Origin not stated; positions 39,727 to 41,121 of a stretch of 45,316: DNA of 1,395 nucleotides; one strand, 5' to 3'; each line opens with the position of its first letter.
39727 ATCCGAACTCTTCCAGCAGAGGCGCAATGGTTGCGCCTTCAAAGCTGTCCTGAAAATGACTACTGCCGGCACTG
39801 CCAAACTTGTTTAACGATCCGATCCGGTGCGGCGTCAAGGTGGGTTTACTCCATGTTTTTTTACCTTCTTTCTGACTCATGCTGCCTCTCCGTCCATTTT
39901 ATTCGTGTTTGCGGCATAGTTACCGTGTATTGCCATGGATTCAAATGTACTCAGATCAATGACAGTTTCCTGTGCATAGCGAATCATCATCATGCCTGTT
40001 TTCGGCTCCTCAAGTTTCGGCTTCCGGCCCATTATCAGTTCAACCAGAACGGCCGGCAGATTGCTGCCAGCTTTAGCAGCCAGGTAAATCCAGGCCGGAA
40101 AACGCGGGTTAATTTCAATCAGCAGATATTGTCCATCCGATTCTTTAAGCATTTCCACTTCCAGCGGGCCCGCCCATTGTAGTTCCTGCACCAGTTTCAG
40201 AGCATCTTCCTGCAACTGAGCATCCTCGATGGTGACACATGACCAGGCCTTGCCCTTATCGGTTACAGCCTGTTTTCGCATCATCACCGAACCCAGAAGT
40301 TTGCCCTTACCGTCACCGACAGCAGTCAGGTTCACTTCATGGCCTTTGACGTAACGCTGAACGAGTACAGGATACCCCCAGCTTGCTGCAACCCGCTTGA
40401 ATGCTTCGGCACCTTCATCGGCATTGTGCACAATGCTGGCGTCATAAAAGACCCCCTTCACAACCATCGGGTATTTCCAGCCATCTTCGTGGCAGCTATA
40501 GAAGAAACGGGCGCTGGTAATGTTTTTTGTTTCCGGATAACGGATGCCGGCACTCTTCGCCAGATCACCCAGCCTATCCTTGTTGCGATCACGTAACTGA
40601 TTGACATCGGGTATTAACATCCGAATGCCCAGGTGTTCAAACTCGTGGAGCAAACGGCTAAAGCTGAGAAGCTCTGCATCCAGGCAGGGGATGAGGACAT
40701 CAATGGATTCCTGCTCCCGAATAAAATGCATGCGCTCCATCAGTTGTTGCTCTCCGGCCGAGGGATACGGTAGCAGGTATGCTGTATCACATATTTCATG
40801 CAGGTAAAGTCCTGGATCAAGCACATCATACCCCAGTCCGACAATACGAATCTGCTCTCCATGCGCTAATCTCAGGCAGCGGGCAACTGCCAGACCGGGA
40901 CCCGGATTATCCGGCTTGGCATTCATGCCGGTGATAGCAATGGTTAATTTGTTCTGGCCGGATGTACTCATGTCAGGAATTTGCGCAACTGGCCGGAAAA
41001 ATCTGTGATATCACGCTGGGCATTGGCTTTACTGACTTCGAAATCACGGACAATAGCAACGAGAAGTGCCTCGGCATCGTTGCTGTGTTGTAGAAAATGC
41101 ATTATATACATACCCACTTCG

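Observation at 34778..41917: Compact 6-7 gene operon with no characterised counterpart I know of: (sORF)-TetR/PqqD-ATP-grasp-PLP decarboxylase-UT/M23 fusion-OM barrel-TPR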

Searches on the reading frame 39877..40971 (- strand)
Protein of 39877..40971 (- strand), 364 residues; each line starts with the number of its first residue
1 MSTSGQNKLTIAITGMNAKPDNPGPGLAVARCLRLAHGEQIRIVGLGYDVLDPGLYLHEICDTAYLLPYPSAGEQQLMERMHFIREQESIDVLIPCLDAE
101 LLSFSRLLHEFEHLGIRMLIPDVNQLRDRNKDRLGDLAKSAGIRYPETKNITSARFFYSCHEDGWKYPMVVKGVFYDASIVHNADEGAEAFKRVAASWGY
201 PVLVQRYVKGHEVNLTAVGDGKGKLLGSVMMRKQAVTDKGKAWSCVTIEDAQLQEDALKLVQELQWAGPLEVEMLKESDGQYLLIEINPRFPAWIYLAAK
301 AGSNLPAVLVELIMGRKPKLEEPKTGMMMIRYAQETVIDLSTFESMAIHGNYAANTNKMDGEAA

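Call 3: search_protein_families(library=pfam, proteins=[window:39877-40971:-], max_evalue=0.01)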
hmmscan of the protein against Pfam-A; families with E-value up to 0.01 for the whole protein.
window:39877-40971:- (364 aa): 6 families
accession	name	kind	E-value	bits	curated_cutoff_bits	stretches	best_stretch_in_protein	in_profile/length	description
PF15632.11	ATPgrasp_Ter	-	8.7e-11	42.2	29.1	1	201-328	4-124/131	ATP-grasp in the biosynthetic pathway with Ter operon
PF02655.19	ATP-grasp_3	-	1.4e-06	28.9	23.2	1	157-291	30-157/160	ATP-grasp domain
PF07478.18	Dala_Dala_lig_C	-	5.5e-05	23.2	24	1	142-289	6-174/204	D-ala D-ala ligase C-terminus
PF02786.22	CPSase_L_D2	-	0.00019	21.5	19.8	1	182-293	58-182/211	Carbamoyl-phosphate synthase L chain, ATP binding domain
PF21360.3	PylC-like_N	-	0.00025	21.6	27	1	40-118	22-95/96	PylC-like, N-terminal domain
PF02222.28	ATP-grasp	-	0.0053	16.9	27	1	140-290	5-162/179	ATP-grasp domain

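Call 4: search_protein_families(library=ncbifam, proteins=[window:39877-40971:-], max_evalue=0.01)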
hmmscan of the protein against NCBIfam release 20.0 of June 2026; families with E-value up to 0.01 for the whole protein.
window:39877-40971:- (364 aa): 16 families
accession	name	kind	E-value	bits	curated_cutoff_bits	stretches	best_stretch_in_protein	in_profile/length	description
NF009405.0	PRK12767.1-4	equivalog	5.4e-30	104.5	390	1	60-339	43-316/320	carbamoyl phosphate synthase-like protein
NF009404.0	PRK12767.1-3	equivalog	2.5e-24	85.8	316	1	59-336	41-331/344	carbamoyl phosphate synthase-like protein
NF009402.0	PRK12767.1-1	equivalog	3.3e-24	85.3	218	1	26-339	16-324/329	carbamoyl phosphate synthase-like protein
NF009406.0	PRK12767.1-5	equivalog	2e-20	73.1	271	1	38-337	25-319/327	carbamoyl phosphate synthase-like protein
NF005315.0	PRK06849.1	equivalog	6.1e-14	51.8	406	1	61-295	48-280/389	hypothetical protein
TIGR01369.1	CPSaseII_lrg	equivalog_domain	5e-09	34.3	1027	1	122-350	663-899/1052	carbamoyl-phosphate synthase (glutamine-hydrolyzing) large subunit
NF009403.0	PRK12767.1-2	equivalog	1e-08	34.8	286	1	72-265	48-240/342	carbamoyl phosphate synthase-like protein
NF002563.0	PRK02186.1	subfamily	2e-08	33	625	1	129-323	106-312/890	argininosuccinate lyase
NF003671.0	PRK05294.1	equivalog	8.7e-08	30.2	599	1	130-321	666-869/1058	carbamoyl-phosphate synthase large subunit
NF002378.0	PRK01372.1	subfamily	5.5e-06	25.3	243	1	131-288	101-268/305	D-alanine--D-alanine ligase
TIGR03909.1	pyrrolys_PylC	equivalog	2e-05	23.5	248.3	1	165-314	123-278/374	3-methylornithine--L-lysine ligase PylC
TIGR01205.1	D_ala_D_alaTIGR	subfamily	2.7e-05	23.3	245.65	1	130-289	106-285/318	D-alanine--D-alanine ligase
NF004679.0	PRK06019.1-5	equivalog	6.5e-05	21.9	326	1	124-290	95-267/376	5-(carboxyamino)imidazole ribonucleotide synthase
NF009554.0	PRK12999.1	equivalog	0.00025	19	965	1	193-290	191-296/1147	pyruvate carboxylase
TIGR01235.1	pyruv_carbox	equivalog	0.0013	16.2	1114.45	1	202-291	197-293/1143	pyruvate carboxylase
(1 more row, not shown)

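Call 21: find_homologous_proteins(query=window:39877-40971:-, max_evalue=0.00001)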
Query window:39877-40971:- (364 aa): 3359 proteins with E <= 0.00001 among 6341 candidates; the best 120 are listed.
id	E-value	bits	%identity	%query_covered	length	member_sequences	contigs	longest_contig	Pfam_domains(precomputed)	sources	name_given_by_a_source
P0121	5.6e-244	827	99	100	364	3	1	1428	PF15632.12,PF02655.20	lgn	-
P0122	4.1e-224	761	90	100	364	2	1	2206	PF15632.12,PF02655.20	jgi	-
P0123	1.2e-209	714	85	98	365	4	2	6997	PF15632.12,PF02786.23,PF02655.20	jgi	-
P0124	1.3e-205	700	83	98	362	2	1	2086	PF15632.12,PF02655.20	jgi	-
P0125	2.7e-205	699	84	98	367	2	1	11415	PF15632.12,PF02655.20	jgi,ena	-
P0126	4.6e-204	695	84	96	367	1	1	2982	PF15632.12,PF02655.20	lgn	-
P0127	5.6e-203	692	83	99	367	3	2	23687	PF15632.12,PF02655.20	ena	-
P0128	2.2e-201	686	81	99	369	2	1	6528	PF15632.12,PF02655.20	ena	-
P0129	4.3e-201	685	84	97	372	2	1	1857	PF15632.12,PF02655.20,PF21360.4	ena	-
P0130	2.7e-199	680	82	98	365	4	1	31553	PF15632.12,PF02655.20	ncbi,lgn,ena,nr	ncbi:MAG: carbamoyl-phosphate-synthetase [Proteobacteria bacterium]|nr:MAG: carbamoyl-phosphate-synt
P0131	1.5e-198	677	81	99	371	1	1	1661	PF15632.12,PF02655.20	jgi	-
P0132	3.0e-197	673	81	97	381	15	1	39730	PF15632.12,PF02655.20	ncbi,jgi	-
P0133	1.2e-196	671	82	96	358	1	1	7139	PF15632.12,PF02655.20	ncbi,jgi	-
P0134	3.8e-196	669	84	95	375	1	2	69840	PF15632.12,PF02655.20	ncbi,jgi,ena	-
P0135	1.5e-195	667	79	99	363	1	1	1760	PF15632.12,PF02655.20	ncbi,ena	-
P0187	2.6e-135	469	64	87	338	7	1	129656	PF15632.12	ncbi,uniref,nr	ncbi:ATP-grasp domain-containing protein [endosymbiont of Tevnia jerichonana]|uniref:ATP-grasp domai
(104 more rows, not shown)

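Call 22: search_solved_structures(query=window:39877-40971:-, max_evalue=0.01)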
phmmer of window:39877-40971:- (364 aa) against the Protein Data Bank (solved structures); distinct sequences matched with E-value up to 0.01: 5.
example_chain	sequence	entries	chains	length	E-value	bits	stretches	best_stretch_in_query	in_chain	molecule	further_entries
2pn1_A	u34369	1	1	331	1.2e-06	31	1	61-338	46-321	Carbamoylphosphate synthase large subunit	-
2yl2_A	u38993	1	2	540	5.3e-05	25.6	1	180-315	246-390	ACETYL-COA CARBOXYLASE 1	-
8xkz_C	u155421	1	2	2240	0.00057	22.2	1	180-315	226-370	Acetyl-CoA carboxylase 1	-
6g2i_D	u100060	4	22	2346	0.0006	22.1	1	180-315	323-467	Acetyl-CoA carboxylase 1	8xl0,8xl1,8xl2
6g2d_B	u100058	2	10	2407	0.00063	22.1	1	180-315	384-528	Acetyl-CoA carboxylase 1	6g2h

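Call 25: find_encoding_contigs(protein=P0187, flank=9000, max_places=1)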
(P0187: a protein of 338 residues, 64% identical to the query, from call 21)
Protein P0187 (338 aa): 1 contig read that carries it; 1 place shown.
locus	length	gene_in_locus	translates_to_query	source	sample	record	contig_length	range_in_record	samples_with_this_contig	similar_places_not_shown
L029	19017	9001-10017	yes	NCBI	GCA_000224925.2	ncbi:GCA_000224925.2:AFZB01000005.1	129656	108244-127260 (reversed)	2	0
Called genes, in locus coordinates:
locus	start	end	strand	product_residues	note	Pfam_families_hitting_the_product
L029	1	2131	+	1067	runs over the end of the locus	PF00873:ACR_tran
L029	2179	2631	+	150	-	-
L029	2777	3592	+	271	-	PF18400:Thioredoxin_12 (faint), PF13462:Thioredoxin_4, PF01323:DSBA (weak)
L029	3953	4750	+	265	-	PF05402:PqqD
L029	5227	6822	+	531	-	PF07732:Cu-oxidase_3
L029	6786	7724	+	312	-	PF00394:Cu-oxidase (weak), PF07731:Cu-oxidase_2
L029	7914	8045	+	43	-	-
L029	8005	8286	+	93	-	-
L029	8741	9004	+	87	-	PF05402:PqqD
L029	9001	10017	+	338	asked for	PF15632:ATPgrasp_Ter (weak)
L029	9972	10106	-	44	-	-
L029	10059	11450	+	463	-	PF00278:Orn_DAP_Arg_deC, PF01168:Ala_racemase_N, PF02784:Orn_Arg_deC_N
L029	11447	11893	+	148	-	PF03253:UT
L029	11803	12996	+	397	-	PF03253:UT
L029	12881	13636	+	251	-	-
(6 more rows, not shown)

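Call 41: find_related_loci(query=A3, collection=metagenome_contigs, flank=8000)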
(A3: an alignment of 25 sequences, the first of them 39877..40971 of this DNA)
Query A3 (364 aa) in metagenome_contigs; peptide patterns used: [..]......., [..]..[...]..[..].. (x = any residue, [..] = any of these).
600 stretches matched a pattern (row limit reached: there are more); 497 encode a relative of the query (tblastn E <= 1e-3); the best 80 are kept; 80 distinct loci.
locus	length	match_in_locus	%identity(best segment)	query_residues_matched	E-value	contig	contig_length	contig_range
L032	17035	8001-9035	84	9-353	0e+0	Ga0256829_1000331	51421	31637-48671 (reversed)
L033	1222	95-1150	80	1-352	0e+0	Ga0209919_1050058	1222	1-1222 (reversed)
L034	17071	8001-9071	62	2-357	7e-154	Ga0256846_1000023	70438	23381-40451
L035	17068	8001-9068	58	1-353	2e-139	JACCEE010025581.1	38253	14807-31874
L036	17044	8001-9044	58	10-356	2e-138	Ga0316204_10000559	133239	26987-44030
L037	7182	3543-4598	57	1-350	1e-137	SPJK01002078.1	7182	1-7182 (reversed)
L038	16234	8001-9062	55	7-359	1e-136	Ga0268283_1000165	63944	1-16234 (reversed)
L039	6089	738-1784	57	10-357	6e-136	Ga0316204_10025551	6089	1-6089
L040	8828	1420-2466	57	6-353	2e-135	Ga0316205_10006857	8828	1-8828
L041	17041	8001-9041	57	6-351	2e-135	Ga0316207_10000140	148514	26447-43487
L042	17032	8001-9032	57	8-350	3e-135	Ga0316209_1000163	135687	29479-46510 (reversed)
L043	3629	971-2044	56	8-363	3e-139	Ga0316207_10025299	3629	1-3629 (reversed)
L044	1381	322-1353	58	9-351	2e-147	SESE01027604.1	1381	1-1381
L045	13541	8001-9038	56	7-351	1e-134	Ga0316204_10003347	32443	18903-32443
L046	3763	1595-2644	56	8-357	1e-137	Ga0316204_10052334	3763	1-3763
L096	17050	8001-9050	43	1-350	3e-101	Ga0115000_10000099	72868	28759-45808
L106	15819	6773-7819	45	3-350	3e-97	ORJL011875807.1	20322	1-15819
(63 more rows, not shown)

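Call 49: search_protein_families(library=pfam, proteins=[L096:6871-7467:-, L096:7711-7962:+, L096:8007-9059:+, L096:9113-10501:+, L096:10708-12918:+, L096:12891-14111:+, L096:14108-14776:+, L096:14806-15693:+, L096:6369-6845:-], max_evalue=0.01)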
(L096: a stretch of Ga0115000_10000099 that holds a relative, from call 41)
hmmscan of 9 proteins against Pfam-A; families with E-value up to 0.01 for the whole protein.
L096:6871-7467:- (198 aa): 2 families
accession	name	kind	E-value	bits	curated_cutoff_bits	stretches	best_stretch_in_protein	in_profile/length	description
PF12833.13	HTH_18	-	6e-13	49.3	33.6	1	111-186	4-79/80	Helix-turn-helix domain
PF00165.29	HTH_AraC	-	8.9e-07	29.3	26.6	1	153-182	10-38/42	Bacterial regulatory helix-turn-helix proteins, AraC family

L096:7711-7962:+ (83 aa): 1 family
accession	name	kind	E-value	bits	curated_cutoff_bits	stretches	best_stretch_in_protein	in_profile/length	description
PF05402.18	PqqD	-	8.4e-07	29.7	23.4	1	15-75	4-64/67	Coenzyme PQQ synthesis protein D (PqqD)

L096:8007-9059:+ (350 aa): 5 families
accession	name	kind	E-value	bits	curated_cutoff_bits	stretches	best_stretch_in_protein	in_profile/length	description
PF15632.11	ATPgrasp_Ter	-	3.4e-08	33.8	29.1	1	199-315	5-113/131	ATP-grasp in the biosynthetic pathway with Ter operon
PF02655.19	ATP-grasp_3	-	9.7e-08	32.7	23.2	1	135-288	10-157/160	ATP-grasp domain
PF01071.24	GARS_A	-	0.00025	21.4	27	1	130-222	4-106/194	Phosphoribosylglycinamide synthetase, ATP-grasp (A) domain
PF07478.18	Dala_Dala_lig_C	-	0.0015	18.5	24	1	157-285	30-173/204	D-ala D-ala ligase C-terminus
PF02222.28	ATP-grasp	-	0.0078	16.3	27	0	137-287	4-162/179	ATP-grasp domain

L096:9113-10501:+ (462 aa): 3 families
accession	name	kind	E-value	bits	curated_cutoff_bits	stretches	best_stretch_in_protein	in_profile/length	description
PF02784.22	Orn_Arg_deC_N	-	7.6e-29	101.2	23.4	1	72-319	4-245/247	Pyridoxal-dependent decarboxylase, pyridoxal binding domain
PF00278.28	Orn_DAP_Arg_deC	-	5.3e-13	49.5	23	1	320-409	4-95/95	Pyridoxal-dependent decarboxylase, C-terminal sheet domain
PF01168.26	Ala_racemase_N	-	0.00044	20.5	24.1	1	114-229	53-159/220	Alanine racemase, N-terminal domain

L096:10708-12918:+ (736 aa): 2 families
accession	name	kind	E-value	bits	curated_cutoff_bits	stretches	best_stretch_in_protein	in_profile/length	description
PF03253.19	UT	-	6.7e-59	199.9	25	1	9-308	2-290/292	Urea transporter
PF01551.29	Peptidase_M23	-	4.7e-14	52.8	28.7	1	405-493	14-88/96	Peptidase family M23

L096:12891-14111:+ (406 aa): 3 families
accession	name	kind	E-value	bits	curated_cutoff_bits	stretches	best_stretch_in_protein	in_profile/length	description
PF07719.23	TPR_2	-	0.00012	22.4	27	0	78-101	5-28/34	Tetratricopeptide repeat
PF00515.34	TPR_1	-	0.0015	18.7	27.8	0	78-105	5-32/34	Tetratricopeptide repeat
PF25222.1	DUF7840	-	0.0079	16.3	27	0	327-392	153-217/224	Domain of unknown function (DUF7840)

L096:14108-14776:+ (222 aa): 14 families
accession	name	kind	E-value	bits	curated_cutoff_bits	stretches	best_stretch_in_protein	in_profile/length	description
PF07719.23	TPR_2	-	6.7e-16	57.5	27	1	146-175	3-32/34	Tetratricopeptide repeat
PF13181.12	TPR_8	-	9e-14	50.8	25.7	1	146-175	3-32/34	Tetratricopeptide repeat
PF00515.34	TPR_1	-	4.4e-13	48.9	27.8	1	148-175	5-32/34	Tetratricopeptide repeat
PF13174.12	TPR_6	-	1.4e-10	41.5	26.3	1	146-175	2-31/33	Tetratricopeptide repeat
PF14559.12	TPR_19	-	2.3e-10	41.1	25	1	156-212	3-59/68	Tetratricopeptide repeat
PF13431.12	TPR_17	-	1.7e-08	34.5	24.4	0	133-163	2-32/34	Tetratricopeptide repeat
PF12895.13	ANAPC3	-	2.1e-07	31.5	27.2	1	133-203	12-81/82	Anaphase-promoting complex, cyclosome, subunit 3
PF23914.1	TPR_CcmH_CycH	-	2.5e-07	31.1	42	2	82-175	56-152/158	Cytochrome c-type biogenesis protein H TPR domain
PF13414.12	TPR_11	-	2.8e-07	30.6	26.8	1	123-157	7-41/42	TPR repeat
PF13432.12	TPR_16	-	8e-07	29.8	32.7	0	121-177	15-64/65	Tetratricopeptide repeat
PF13424.12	TPR_12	-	1.1e-06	29.2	30.1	0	146-201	5-68/77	Tetratricopeptide repeat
PF13428.12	TPR_14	-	2.1e-05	25.2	23.5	0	147-185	4-42/44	Tetratricopeptide repeat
PF24575.1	TPR_Slam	-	5.8e-05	23.9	35.2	0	121-165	58-102/104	Surface lipoprotein assembly modifier, N-terminal TPR repeats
PF13374.12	TPR_10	-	0.00053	20.3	27.5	0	82-105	8-31/42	Tetratricopeptide repeat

L096:14806-15693:+ (295 aa): 20 families
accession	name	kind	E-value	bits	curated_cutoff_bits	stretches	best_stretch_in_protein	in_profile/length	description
PF13847.12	Methyltransf_31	-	8e-22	77.9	27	1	73-201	1-131/145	Methyltransferase domain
PF08241.18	Methyltransf_11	-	3.7e-21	76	21.2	1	80-178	1-95/95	Methyltransferase domain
PF13649.12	Methyltransf_25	-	1.3e-20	74.3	27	1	79-174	1-97/97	Methyltransferase domain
PF02353.26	CMAS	-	1.3e-18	67.7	27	1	18-223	7-211/273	Mycolic acid cyclopropane synthetase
PF08242.18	Methyltransf_12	-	9.3e-15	55.6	30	1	80-176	1-98/98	Methyltransferase domain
PF13489.12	Methyltransf_23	-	1.4e-13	51.3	27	1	71-225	18-162/164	Methyltransferase domain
PF01209.24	Ubie_methyltran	-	2.3e-12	47.2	20.1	1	72-179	44-152/233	ubiE/COQ5 methyltransferase family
PF07021.18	MetW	-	5e-09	36.5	21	1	73-172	11-104/193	Methionine biosynthesis protein MetW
PF05175.20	MTS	-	9.3e-07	29.1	23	1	74-179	30-139/170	Methyltransferase small domain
PF05148.21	Methyltransf_8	-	4.6e-05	23.8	27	1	123-178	104-156/219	Hypothetical methyltransferase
PF01135.25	PCMT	-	6.7e-05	23.2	20.3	1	72-178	70-171/210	Protein-L-isoaspartate(D-aspartate) O-methyltransferase (PCMT)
PF06325.19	PrmA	-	0.00012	22.1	22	1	73-179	159-259/296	Ribosomal protein L11 methyltransferase (PrmA)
PF13679.12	Methyltransf_32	-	0.00053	20.4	27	1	71-140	21-95/143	Methyltransferase domain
PF08123.19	DOT1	-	0.00074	19.6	23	1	57-145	24-111/205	Histone methylation protein DOT1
PF00891.24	Methyltransf_2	-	0.0011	18.8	22.3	1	62-196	50-182/210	O-methyltransferase domain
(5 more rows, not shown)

L096:6369-6845:- (158 aa): 0 families

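Call 82: search_protein_families(library=padloc, proteins=[window:39877-40971:-], max_evalue=0.001)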
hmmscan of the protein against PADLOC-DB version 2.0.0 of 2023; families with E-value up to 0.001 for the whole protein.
window:39877-40971:- (364 aa): 0 families

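Call 89: search_protein_families(library=pfam, proteins=[L037:1015-3054:+, L037:4827-6893:-, L106:3217-4122:+, L106:4123-4686:+, L106:4878-6785:+], max_evalue=0.001)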
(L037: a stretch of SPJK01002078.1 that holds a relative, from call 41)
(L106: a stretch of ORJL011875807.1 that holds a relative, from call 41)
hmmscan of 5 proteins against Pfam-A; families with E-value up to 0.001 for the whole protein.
L037:1015-3054:+ (679 aa): 1 family
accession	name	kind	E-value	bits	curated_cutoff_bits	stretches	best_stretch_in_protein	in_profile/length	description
PF06808.19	DctM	-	6.1e-15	55.4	23.8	1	252-675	9-411/413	Tripartite ATP-independent periplasmic transporter, DctM component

L037:4827-6893:- (688 aa): 2 families
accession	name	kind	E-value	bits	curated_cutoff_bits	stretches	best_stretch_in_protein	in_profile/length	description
PF02092.22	tRNA_synt_2f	-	6.4e-207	689.1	29.2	1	7-551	1-535/536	Glycyl-tRNA synthetase beta subunit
PF05746.21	DALR_1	-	2.6e-06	27.9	22.3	1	582-676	3-100/117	DALR anticodon binding domain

L106:3217-4122:+ (301 aa): 0 families

L106:4123-4686:+ (187 aa): 0 families

L106:4878-6785:+ (635 aa): 2 families
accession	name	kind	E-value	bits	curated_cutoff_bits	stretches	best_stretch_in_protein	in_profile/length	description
PF13517.12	FG-GAP_3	-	5.5e-22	78.6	26.9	4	76-142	1-60/61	FG-GAP-like repeat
PF01839.29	FG-GAP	-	2.9e-14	53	22.1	1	424-445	3-24/37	FG-GAP repeat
